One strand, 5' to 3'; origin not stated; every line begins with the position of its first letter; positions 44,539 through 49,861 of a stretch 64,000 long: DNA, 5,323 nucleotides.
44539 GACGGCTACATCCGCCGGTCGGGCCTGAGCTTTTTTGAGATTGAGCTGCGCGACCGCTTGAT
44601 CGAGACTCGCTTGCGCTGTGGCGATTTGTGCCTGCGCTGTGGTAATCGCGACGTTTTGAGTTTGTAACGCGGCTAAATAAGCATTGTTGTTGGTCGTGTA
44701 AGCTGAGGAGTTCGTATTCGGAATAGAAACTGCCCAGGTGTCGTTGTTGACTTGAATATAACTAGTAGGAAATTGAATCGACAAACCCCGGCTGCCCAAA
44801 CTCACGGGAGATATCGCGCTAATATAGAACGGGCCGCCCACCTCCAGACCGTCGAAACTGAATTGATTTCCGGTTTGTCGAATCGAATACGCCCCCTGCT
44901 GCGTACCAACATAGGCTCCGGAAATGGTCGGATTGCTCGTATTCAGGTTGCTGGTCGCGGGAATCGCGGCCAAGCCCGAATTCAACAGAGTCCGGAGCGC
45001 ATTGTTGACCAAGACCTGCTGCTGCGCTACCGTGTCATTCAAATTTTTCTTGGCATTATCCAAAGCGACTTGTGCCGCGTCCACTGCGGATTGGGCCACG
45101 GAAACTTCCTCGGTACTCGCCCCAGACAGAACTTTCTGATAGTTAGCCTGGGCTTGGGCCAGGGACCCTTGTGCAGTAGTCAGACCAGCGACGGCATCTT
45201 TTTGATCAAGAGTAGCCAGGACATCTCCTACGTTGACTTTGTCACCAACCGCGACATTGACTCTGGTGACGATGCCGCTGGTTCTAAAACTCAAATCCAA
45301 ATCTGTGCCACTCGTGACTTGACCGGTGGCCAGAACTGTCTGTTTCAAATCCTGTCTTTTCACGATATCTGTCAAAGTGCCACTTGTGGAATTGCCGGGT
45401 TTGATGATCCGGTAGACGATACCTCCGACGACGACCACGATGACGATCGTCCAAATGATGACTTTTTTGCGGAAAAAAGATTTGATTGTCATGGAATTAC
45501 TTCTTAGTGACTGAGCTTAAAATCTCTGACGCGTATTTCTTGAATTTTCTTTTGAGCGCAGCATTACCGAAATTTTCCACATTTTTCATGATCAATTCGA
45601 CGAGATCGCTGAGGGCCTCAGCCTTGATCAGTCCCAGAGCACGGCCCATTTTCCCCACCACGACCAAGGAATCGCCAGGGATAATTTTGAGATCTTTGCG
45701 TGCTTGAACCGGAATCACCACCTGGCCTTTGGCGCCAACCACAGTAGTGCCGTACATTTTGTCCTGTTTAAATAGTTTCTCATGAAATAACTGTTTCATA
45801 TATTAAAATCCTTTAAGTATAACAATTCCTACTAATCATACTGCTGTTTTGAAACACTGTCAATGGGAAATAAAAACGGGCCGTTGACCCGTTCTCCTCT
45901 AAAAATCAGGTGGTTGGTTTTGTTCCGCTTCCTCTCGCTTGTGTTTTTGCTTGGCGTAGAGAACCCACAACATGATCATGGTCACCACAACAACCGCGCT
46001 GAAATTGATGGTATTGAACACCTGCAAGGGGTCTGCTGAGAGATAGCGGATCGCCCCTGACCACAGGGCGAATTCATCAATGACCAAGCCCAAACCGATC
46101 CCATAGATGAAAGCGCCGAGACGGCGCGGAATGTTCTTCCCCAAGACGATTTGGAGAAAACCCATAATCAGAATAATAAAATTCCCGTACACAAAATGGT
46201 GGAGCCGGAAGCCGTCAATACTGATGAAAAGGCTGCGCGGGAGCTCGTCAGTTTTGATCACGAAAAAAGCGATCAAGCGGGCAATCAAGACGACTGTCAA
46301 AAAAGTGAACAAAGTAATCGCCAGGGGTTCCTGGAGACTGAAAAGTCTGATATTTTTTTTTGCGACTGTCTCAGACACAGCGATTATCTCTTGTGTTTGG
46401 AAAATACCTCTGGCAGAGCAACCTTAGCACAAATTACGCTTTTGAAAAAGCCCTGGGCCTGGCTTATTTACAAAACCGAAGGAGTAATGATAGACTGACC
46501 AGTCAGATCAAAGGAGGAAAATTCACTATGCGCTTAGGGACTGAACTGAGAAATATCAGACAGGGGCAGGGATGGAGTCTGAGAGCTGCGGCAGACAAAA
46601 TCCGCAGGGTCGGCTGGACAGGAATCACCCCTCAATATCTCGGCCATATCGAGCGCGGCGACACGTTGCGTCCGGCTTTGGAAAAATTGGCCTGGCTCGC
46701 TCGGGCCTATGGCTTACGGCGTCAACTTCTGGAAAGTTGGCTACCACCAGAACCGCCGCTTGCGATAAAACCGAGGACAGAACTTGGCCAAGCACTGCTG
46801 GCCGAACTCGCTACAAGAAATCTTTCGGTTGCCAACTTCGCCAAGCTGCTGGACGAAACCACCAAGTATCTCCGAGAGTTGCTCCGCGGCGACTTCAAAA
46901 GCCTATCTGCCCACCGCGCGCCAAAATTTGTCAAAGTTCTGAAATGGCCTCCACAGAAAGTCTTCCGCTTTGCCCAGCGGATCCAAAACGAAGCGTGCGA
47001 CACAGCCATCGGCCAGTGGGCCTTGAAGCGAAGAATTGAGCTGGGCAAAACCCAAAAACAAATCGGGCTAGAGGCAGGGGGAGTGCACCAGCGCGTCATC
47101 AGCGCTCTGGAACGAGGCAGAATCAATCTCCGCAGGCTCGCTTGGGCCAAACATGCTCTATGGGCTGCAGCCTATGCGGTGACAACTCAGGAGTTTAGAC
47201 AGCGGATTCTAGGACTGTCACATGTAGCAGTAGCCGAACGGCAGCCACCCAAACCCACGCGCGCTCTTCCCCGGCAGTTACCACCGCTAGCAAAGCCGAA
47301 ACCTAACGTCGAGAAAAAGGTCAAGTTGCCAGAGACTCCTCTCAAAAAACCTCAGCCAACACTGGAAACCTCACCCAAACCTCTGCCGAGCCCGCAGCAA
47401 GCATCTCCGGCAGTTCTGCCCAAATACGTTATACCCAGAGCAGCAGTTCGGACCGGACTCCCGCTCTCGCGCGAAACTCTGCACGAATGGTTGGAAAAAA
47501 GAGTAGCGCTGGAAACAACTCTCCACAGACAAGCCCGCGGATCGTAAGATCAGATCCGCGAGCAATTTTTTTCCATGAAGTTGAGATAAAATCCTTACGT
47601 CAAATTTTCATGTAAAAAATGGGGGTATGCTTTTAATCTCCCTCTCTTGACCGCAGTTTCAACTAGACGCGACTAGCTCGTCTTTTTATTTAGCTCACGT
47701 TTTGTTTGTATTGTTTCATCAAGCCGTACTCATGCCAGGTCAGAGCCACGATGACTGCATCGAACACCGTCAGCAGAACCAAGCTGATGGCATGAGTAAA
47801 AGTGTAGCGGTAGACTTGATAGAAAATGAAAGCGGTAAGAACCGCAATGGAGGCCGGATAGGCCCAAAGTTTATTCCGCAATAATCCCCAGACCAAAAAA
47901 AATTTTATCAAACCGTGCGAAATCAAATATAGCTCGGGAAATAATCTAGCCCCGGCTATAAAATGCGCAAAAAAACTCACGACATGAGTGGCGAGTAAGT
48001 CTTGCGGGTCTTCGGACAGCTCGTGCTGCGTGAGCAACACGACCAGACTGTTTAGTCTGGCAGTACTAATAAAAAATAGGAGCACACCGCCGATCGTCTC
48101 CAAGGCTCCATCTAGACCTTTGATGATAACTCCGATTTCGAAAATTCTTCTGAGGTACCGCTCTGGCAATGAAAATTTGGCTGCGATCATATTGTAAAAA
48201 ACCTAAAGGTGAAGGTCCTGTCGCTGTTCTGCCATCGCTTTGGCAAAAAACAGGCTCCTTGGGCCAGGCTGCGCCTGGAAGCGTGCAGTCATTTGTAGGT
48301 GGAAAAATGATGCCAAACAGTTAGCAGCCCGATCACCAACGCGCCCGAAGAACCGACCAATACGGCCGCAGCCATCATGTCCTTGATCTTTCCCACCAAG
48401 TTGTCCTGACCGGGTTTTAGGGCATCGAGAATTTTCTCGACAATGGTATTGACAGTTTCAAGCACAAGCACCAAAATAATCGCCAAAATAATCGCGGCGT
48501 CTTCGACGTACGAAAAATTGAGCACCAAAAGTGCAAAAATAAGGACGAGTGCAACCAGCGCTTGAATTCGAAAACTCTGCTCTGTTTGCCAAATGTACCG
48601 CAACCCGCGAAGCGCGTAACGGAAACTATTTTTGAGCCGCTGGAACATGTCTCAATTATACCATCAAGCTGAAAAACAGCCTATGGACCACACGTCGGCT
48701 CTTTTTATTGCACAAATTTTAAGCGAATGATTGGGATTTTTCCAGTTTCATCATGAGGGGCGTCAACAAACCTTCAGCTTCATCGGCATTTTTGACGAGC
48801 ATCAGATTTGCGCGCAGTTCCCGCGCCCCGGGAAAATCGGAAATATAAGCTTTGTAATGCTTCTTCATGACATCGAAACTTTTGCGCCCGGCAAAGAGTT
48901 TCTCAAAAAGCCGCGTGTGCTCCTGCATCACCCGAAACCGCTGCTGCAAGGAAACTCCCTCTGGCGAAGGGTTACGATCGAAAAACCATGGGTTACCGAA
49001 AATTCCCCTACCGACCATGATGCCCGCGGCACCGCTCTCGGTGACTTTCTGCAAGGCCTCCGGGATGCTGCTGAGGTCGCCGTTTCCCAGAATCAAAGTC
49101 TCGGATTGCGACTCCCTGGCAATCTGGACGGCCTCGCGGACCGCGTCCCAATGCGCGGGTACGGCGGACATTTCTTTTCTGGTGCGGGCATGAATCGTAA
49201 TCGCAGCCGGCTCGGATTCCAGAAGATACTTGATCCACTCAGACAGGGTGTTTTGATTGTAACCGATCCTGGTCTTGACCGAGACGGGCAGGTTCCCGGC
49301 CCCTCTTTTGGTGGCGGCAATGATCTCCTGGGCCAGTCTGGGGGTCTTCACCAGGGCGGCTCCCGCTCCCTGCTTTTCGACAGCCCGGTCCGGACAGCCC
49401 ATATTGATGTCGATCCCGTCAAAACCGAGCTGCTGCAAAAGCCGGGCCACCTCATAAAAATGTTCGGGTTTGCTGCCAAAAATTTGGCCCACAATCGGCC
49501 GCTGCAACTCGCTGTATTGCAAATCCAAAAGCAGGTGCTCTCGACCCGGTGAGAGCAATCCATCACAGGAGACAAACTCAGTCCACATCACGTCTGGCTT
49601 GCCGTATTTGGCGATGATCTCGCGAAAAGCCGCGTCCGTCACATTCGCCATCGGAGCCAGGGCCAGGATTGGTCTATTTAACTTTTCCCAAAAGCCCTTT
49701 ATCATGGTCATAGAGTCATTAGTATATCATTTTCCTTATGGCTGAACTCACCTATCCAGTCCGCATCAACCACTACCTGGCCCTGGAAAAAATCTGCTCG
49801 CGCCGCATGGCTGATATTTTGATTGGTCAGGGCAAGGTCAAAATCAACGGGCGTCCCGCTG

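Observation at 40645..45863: MacAB/Lol-like export operon with two different FtsX permeases, an AbrB-type regulator and an adaptor with a hairpin-tip insertion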

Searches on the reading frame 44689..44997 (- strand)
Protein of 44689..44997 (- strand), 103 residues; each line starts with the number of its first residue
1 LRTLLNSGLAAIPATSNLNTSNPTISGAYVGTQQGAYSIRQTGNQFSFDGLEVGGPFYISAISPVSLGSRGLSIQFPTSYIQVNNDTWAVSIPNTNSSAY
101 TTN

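Call 38: predict_structure(alignment_id=A2)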
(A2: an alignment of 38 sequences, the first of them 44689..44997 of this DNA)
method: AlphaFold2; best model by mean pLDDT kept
length: 103 residues; sequences in the alignment: 38
mean_pLDDT: 85.6   pTM: 0.77
mean pLDDT of the five models: 85.6, 83.9, 83.8, 83.3, 81.8
residues with pLDDT >= 90: 65; 70-90: 20; 50-70: 9; < 50: 9
segments of 3 or more residues with pLDDT < 50: 1-5, 100-103
pLDDT, mean of each block of 10 residues (from residue 1): 56 93 90 92 96 96 94 93 92 67 42
secondary structure, 60 per line:
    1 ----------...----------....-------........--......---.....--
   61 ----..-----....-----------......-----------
elements in order: E11-13 E24-27 E35-42 E45-50 E54-58 E72-75 E87-92

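Call 46: search_protein_representatives(alignment_id=A2)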
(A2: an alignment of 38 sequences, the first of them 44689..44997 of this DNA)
Query: 38 sequences, 105 profile positions. Proteins with E-value up to 0.001 (for the whole library): 573; up to 1e-10: 471; up to 1e-30: 10. The best 150 are listed.
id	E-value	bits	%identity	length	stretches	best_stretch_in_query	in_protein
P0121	2.0e-34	133.9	-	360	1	1-105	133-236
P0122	2.7e-34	133.5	-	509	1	3-105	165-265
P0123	4.1e-34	132.9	-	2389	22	7-44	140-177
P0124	6.2e-34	132.3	-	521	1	1-105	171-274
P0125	2.6e-32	127.1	-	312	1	1-105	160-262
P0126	2.7e-32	127.1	-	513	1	1-105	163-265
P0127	4.1e-32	126.5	-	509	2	2-104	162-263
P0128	5.2e-32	126.2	-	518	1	2-105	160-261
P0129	2.7e-31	123.8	-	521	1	1-104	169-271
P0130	5.0e-31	123.0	-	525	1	1-105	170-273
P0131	2.3e-30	120.8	-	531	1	1-105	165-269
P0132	9.3e-30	118.9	-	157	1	2-104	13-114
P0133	1.0e-29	118.8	-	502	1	3-105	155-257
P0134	2.7e-29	117.4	-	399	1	1-105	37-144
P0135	3.5e-29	117.1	-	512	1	2-104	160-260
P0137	3.9e-28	113.7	-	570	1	2-105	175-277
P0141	1.7e-27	111.6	-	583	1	2-103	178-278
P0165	8.0e-25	103.1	-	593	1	1-104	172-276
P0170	1.7e-24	102.0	-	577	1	1-104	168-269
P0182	8.2e-24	99.8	-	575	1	1-105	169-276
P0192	2.2e-23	98.4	-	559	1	1-105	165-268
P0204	1.3e-22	95.9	-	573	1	2-104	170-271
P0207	1.9e-22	95.4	-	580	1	1-104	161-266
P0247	5.3e-21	90.8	-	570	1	1-104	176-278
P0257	1.1e-20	89.8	-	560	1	1-105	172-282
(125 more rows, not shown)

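Call 59: list_cluster_members(proteins=[P0137, P0141, P0165, P0170, P0182, P0192, P0204, P0207, P0247, P0257])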
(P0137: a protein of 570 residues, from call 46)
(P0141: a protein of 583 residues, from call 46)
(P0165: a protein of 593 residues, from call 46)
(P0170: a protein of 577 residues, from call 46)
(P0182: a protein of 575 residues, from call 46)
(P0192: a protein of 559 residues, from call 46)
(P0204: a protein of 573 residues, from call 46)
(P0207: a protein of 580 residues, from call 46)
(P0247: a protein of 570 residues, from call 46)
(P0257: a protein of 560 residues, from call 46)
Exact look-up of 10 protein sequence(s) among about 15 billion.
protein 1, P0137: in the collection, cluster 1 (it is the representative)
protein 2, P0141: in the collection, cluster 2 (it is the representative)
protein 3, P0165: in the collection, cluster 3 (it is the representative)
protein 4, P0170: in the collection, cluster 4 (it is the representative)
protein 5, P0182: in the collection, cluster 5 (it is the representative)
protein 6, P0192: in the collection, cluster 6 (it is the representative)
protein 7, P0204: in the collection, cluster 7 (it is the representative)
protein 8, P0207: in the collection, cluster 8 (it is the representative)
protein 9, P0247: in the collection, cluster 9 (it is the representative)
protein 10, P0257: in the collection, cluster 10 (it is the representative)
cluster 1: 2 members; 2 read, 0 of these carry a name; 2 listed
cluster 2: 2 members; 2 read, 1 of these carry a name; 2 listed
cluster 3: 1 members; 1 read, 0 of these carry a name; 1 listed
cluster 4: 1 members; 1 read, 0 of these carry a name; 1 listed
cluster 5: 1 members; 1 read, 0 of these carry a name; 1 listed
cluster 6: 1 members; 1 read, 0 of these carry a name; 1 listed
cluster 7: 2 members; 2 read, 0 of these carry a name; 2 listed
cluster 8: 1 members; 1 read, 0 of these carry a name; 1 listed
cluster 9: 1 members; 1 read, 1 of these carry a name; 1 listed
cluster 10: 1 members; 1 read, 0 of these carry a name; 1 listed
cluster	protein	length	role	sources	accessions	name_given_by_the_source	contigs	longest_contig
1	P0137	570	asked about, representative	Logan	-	-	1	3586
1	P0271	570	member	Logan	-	-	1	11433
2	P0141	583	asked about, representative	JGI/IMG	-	HlyD family secretion protein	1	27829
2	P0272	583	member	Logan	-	-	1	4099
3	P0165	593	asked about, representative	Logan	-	-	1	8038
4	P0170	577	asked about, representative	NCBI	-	-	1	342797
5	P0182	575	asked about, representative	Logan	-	-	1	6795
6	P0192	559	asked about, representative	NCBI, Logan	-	-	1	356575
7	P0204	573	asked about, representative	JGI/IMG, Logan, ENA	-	-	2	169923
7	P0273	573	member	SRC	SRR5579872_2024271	-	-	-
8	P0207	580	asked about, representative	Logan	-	-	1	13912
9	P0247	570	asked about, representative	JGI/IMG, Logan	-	RND family efflux transporter MFP subunit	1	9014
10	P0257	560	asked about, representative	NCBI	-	-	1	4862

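Call 60: fold_search(model_id=the predicted structure, library=pdb)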
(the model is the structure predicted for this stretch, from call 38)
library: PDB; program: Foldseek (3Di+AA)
matches with E <= 10: 530; with E <= 0.001: 0
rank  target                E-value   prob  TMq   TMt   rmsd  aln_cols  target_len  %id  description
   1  9go6_E                5.1e-02  0.99  0.51  0.12   4.3        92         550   17  Salmonella hook-filament junction complex (released 2025-04-09)
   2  2d4y_A                5.4e-02  1.00  0.56  0.16   4.0        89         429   16  Crystal structure of a 49K fragment of HAP1 (FlgK) (released 2006-11-14)
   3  7nhr_B                5.7e-02  0.98  0.48  0.12   4.3       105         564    8  Putative transmembrane protein Wzc K540M C1 (released 2021-08-25)
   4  9exq_C                6.0e-02  0.98  0.50  0.12   4.4       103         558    7  Wzc-K540M-3YE-N711Y MgADP C1 (released 2025-04-23)
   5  9exq_B                6.0e-02  0.91  0.45  0.12   5.7       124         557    9  Wzc-K540M-3YE-N711Y MgADP C1 (released 2025-04-23)
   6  9u4r_CA               6.7e-02  0.99  0.54  0.13   4.0        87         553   15  Structure of the intial complex in filament assembly at 3.23 angstroms resolution, conformation 2. (released 2026-03-25)
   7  9go6_A                7.1e-02  0.99  0.52  0.12   7.0       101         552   16  Salmonella hook-filament junction complex (released 2025-04-09)
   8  2d4y_B                7.9e-02  0.99  0.54  0.16   4.3        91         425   15  Crystal structure of a 49K fragment of HAP1 (FlgK) (released 2006-11-14)
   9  5ziz_A                8.3e-02  1.00  0.56  0.22   3.8        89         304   11  Crystal structure of Xanthomonas campestris FlgL (space group H3) (released 2018-10-17)
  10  7nhs_A                9.8e-02  0.91  0.42  0.11   4.7        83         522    8  Wzc K540M C8 (released 2021-08-25)
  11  9go6_C                1.1e-01  0.97  0.53  0.12   3.9        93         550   14  Salmonella hook-filament junction complex (released 2025-04-09)
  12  5zj0                  1.2e-01  0.99  0.54  0.21   4.1        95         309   10  Crystal structure of Xanthomonas campestris FlgL (space group C2) (released 2018-10-17)
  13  9r62_K                1.2e-01  0.72  0.39  0.08  10.5        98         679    7  CPS co-polymerase Wzc_C1 (released 2026-03-04)
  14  9exo_C                1.3e-01  0.82  0.42  0.11   5.7       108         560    8  Wzc-K540M-2YE MgADP C1 (released 2025-04-23)
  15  9u4r_CC               1.4e-01  0.97  0.53  0.12   4.1        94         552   14  Structure of the intial complex in filament assembly at 3.23 angstroms resolution, conformation 2. (released 2026-03-25)
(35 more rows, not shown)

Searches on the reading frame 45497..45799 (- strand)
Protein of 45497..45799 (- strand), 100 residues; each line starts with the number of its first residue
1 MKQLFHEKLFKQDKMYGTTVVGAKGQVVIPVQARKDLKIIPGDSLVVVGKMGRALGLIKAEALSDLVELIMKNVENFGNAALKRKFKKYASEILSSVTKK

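Call 3: search_protein_families(library=pfam, proteins=[window:45497-45799:-], max_evalue=0.01)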
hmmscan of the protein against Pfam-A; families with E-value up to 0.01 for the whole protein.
window:45497-45799:- (100 aa): 1 family
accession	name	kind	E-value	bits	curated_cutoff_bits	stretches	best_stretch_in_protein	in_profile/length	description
PF04014.23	MazE_antitoxin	-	0.00088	19.6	24.7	1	19-48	2-32/48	Antidote-toxin recognition MazE, bacterial antitoxin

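Call 4: search_protein_families(library=ncbifam, proteins=[window:45497-45799:-], max_evalue=0.01)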
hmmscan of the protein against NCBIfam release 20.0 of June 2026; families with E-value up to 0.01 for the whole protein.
window:45497-45799:- (100 aa): 2 families
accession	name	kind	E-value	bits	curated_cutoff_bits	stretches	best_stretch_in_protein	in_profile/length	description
TIGR01439.1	lp_hng_hel_AbrB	domain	1.7e-07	30.8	28.3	1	18-53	1-36/44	transcriptional regulator, AbrB family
NF040962.1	near_HgcAB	equivalog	2.8e-06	27.1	70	1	21-70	10-63/70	HgcAB-associated protein HgcC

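Call 81: search_solved_structures(query=window:45497-45799:-, max_evalue=1)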
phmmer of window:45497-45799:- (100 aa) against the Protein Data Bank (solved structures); distinct sequences matched with E-value up to 1: 3.
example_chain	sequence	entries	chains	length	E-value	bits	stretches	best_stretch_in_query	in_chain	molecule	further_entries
4v91_O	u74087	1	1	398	0.01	19.2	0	24-89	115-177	UL13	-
2glw_A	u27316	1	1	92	0.27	14.7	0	18-47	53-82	92aa long hypothetical protein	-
7pzy_w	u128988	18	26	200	0.81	13.2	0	24-69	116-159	Ribosomal 60S subunit protein L16A | Ribosomal protein L13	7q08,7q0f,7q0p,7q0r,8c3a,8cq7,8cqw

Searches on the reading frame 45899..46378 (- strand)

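Call 3: search_protein_families(library=pfam, proteins=[window:45899-46378:-], max_evalue=0.01)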
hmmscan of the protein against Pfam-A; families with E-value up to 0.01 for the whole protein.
window:45899-46378:- (159 aa): 1 family
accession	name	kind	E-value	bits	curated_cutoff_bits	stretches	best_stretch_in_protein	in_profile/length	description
PF24124.1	YphA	-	0.0051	17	28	1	67-148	109-189/198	YphA-like integral membrane protein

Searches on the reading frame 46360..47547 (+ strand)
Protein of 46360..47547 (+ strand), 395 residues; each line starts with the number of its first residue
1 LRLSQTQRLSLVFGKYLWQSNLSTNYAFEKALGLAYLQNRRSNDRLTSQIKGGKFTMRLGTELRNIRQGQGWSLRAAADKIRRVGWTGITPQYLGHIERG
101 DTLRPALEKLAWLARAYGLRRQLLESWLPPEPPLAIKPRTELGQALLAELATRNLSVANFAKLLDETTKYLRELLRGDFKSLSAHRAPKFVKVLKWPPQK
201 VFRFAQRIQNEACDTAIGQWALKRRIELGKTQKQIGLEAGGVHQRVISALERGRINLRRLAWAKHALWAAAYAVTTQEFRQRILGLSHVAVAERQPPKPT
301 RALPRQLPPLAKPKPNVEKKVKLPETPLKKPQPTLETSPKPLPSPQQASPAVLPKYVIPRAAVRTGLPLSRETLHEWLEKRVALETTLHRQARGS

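Call 3: search_protein_families(library=pfam, proteins=[window:46360-47547:+], max_evalue=0.01)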
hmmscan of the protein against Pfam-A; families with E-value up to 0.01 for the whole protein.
window:46360-47547:+ (395 aa): 5 families
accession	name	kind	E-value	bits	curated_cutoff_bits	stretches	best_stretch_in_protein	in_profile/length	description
PF01381.28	HTH_3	-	9.8e-15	54.8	23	2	63-120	1-51/55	Helix-turn-helix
PF13560.12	HTH_31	-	1.4e-09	38.5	27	1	58-126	1-63/64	Helix-turn-helix domain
PF13413.12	HTH_25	-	0.00043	20.5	24.6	0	63-101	2-34/62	Helix-turn-helix domain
PF13744.12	HTH_37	-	0.006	16.8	27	0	137-186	14-63/80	Helix-turn-helix domain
PF12844.13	HTH_19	-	0.0095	16.3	30.2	0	62-122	3-56/64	Helix-turn-helix domain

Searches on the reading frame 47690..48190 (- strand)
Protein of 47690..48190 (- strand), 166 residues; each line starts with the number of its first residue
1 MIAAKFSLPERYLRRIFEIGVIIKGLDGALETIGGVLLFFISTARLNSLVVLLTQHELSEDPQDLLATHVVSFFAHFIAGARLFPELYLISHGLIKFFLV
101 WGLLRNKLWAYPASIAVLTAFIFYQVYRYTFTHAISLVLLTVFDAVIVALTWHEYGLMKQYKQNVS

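Call 8: search_protein_families(library=pfam, proteins=[window:47690-48190:-], max_evalue=0.001)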
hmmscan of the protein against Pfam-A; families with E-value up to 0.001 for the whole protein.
window:47690-48190:- (166 aa): 1 family
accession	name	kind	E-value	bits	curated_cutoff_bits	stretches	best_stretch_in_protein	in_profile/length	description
PF09900.14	DUF2127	-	1.1e-29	103.9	24.3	1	17-155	2-140/140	Predicted membrane protein (DUF2127)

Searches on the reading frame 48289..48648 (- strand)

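Call 8: search_protein_families(library=pfam, proteins=[window:48289-48648:-], max_evalue=0.001)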
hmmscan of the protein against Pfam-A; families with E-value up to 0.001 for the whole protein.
window:48289-48648:- (119 aa): 1 family
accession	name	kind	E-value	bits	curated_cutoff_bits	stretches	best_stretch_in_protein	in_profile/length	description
PF01219.24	DAGK_prokar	-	4.9e-28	97.4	22.3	1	10-109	1-100/102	Prokaryotic diacylglycerol kinase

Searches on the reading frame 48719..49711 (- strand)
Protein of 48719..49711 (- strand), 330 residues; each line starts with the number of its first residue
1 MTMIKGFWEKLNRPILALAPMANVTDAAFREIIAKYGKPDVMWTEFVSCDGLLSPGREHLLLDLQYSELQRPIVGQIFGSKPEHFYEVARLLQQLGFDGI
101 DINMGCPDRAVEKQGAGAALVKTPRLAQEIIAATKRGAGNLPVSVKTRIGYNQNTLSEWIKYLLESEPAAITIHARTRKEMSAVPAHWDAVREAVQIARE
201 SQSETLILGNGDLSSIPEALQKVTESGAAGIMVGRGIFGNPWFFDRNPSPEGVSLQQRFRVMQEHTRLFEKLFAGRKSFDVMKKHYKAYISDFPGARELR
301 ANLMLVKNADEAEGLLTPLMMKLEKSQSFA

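Call 8: search_protein_families(library=pfam, proteins=[window:48719-49711:-], max_evalue=0.001)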
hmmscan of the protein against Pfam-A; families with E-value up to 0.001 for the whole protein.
window:48719-49711:- (330 aa): 1 family
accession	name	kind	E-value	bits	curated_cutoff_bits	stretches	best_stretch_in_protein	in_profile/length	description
PF01207.24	Dus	-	2.6e-60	204.6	20.4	1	18-315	2-301/311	Dihydrouridine synthase (Dus)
